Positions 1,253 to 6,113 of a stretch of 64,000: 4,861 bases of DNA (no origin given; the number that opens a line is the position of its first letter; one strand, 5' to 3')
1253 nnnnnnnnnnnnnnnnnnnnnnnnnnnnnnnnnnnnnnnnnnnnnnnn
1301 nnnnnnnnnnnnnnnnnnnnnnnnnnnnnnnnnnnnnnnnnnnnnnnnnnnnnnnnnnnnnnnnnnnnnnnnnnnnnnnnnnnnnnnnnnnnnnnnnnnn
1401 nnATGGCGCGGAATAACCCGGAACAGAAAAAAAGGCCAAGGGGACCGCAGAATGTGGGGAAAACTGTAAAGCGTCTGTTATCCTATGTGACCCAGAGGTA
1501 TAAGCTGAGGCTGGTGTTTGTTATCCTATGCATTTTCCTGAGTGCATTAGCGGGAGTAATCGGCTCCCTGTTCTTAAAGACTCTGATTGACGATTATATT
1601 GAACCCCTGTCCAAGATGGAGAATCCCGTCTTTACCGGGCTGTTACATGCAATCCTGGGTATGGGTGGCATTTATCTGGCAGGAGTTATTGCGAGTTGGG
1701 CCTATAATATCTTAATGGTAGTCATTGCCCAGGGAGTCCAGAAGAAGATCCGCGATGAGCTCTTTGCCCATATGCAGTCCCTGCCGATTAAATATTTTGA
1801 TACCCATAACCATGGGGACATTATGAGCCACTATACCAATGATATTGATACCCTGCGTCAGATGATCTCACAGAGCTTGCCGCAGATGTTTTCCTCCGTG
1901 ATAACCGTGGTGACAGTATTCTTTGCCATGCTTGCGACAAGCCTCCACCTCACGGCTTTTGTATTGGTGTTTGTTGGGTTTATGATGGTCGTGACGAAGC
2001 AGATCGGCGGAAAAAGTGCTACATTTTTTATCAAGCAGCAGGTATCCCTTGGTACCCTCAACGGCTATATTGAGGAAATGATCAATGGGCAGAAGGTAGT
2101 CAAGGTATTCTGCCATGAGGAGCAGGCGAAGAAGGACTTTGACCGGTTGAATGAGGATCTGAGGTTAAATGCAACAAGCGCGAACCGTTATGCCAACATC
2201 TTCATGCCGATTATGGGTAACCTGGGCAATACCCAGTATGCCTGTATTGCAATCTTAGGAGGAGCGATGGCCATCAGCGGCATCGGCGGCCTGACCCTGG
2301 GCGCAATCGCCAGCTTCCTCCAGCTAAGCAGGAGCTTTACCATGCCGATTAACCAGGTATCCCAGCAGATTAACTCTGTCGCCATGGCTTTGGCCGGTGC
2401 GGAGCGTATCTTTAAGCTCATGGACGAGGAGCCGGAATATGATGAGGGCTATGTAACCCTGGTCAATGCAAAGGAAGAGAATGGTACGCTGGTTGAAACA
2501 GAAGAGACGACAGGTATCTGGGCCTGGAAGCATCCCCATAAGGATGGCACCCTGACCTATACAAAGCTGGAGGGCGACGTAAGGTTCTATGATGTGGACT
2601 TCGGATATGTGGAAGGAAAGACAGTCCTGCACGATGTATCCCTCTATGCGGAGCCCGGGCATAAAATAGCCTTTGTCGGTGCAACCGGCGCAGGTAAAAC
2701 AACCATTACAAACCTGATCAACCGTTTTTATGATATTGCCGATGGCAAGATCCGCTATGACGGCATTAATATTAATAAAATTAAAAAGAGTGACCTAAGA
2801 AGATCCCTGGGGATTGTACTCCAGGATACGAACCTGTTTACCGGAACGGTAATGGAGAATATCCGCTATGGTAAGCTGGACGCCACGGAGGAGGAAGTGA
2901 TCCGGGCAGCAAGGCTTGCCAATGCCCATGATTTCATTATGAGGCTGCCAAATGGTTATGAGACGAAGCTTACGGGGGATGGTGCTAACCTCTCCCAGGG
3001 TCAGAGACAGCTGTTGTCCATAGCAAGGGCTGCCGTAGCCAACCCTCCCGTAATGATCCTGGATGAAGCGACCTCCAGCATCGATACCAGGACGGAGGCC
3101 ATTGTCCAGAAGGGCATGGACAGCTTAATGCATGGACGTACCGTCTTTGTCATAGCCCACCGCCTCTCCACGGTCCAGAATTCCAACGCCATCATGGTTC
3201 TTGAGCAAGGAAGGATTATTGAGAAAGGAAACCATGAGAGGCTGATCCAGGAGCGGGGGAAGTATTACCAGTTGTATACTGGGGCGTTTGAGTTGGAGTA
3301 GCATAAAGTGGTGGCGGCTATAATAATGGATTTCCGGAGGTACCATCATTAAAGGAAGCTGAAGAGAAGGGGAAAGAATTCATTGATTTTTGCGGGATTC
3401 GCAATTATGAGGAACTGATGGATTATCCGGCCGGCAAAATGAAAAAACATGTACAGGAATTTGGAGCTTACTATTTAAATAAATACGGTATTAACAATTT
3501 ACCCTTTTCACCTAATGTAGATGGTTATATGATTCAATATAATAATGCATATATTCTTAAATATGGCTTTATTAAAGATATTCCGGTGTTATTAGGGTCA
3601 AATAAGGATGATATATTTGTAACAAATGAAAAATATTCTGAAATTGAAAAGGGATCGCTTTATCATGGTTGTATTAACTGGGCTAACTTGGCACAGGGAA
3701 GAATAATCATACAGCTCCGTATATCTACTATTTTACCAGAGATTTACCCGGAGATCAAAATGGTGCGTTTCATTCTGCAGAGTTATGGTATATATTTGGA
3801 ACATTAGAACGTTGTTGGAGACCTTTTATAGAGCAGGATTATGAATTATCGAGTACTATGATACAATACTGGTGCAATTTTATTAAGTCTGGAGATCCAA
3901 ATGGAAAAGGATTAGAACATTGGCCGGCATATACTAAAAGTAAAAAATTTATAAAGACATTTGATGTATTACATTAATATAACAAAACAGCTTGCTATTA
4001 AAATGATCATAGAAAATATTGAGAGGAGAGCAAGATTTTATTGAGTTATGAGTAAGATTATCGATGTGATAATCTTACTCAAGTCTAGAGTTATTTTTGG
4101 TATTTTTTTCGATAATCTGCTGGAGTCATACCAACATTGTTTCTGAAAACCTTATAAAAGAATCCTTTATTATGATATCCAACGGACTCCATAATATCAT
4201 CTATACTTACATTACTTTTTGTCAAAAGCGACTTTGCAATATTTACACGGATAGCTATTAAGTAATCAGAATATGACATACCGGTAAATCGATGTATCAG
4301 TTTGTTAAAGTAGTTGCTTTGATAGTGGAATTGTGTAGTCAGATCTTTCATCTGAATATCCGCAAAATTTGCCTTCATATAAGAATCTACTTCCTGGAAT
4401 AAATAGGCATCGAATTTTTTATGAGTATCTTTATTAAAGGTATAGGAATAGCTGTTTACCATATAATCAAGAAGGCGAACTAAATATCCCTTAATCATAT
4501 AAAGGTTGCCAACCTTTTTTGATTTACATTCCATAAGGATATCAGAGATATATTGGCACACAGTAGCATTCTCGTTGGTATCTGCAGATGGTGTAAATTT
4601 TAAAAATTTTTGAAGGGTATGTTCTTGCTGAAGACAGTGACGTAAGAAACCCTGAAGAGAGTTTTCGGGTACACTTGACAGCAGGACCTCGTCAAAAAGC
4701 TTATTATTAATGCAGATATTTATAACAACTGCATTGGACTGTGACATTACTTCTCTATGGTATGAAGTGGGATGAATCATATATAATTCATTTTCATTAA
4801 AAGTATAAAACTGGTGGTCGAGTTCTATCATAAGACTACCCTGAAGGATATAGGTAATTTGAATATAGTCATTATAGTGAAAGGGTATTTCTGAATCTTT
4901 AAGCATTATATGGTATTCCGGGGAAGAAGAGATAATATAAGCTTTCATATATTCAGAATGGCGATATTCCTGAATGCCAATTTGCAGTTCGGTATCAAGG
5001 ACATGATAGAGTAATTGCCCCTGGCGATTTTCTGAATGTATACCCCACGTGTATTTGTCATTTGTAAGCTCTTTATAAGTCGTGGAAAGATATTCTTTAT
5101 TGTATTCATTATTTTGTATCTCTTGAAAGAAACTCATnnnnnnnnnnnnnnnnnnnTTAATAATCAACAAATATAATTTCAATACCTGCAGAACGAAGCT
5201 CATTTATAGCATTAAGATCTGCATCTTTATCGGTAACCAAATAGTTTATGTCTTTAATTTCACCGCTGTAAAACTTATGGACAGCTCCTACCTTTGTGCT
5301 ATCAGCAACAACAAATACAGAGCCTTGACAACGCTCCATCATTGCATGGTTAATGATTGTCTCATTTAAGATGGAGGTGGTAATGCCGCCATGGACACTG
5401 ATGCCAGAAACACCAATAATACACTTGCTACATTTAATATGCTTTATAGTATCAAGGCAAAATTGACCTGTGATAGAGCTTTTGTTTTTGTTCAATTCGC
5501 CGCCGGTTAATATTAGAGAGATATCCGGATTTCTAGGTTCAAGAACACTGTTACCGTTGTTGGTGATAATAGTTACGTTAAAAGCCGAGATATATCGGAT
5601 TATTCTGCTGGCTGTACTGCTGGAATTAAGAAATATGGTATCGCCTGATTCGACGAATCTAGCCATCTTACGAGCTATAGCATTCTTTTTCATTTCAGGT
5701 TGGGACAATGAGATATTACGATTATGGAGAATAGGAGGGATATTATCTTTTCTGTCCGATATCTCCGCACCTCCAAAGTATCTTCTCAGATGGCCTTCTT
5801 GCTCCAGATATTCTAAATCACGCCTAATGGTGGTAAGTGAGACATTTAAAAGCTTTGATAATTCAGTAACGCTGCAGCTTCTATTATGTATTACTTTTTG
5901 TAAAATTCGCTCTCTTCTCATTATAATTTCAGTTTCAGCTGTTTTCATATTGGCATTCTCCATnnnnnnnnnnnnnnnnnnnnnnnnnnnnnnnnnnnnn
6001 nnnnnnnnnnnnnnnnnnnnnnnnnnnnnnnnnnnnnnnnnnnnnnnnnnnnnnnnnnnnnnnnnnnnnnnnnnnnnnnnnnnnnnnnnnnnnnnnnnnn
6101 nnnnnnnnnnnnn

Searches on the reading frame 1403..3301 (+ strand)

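Call 12: search_protein_families(library=pfam, proteins=[window:1403-3301:+], max_evalue=0.00001)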
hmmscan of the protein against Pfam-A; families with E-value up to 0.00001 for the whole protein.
window:1403-3301:+ (632 aa): 2 families
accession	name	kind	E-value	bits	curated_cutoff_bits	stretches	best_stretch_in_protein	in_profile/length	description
PF00664.28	ABC_membrane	-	1.7e-49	169.4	28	1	38-315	2-273/274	ABC transporter transmembrane region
PF00005.33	ABC_tran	-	1.2e-28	100.9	25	1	409-558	1-137/137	ABC transporter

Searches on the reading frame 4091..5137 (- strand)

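Call 12: search_protein_families(library=pfam, proteins=[window:4091-5137:-], max_evalue=0.00001)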
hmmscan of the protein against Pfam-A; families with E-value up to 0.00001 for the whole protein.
window:4091-5137:- (348 aa): 2 families
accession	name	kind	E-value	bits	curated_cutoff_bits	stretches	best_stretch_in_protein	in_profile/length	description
PF12833.13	HTH_18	-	1.3e-18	67.5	33.6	1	267-344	2-79/80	Helix-turn-helix domain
PF00165.29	HTH_AraC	-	3.2e-13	49.9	26.6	1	307-344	6-42/42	Bacterial regulatory helix-turn-helix proteins, AraC family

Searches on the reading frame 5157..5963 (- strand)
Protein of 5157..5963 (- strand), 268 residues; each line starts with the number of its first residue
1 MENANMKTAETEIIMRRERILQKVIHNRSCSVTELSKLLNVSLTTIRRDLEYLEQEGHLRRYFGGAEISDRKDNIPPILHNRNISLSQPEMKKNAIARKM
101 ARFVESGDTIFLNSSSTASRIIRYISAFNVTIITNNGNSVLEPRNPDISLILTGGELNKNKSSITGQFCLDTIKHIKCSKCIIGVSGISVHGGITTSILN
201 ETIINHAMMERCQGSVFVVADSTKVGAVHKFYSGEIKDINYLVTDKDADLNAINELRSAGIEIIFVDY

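Call 12: search_protein_families(library=pfam, proteins=[window:5157-5963:-], max_evalue=0.00001)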
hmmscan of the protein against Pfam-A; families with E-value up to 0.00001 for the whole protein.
window:5157-5963:- (268 aa): 3 families
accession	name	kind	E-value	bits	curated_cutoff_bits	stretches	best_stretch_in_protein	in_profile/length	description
PF00455.28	DeoRC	-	6.4e-38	130.7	31.8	1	92-246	5-160/160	DeoR C terminal sensor domain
PF08220.18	HTH_DeoR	-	2.4e-15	56.4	21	1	16-71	1-56/57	DeoR-like helix-turn-helix domain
PF08279.18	HTH_11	-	4.7e-08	33.2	25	1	16-57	1-43/55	HTH domain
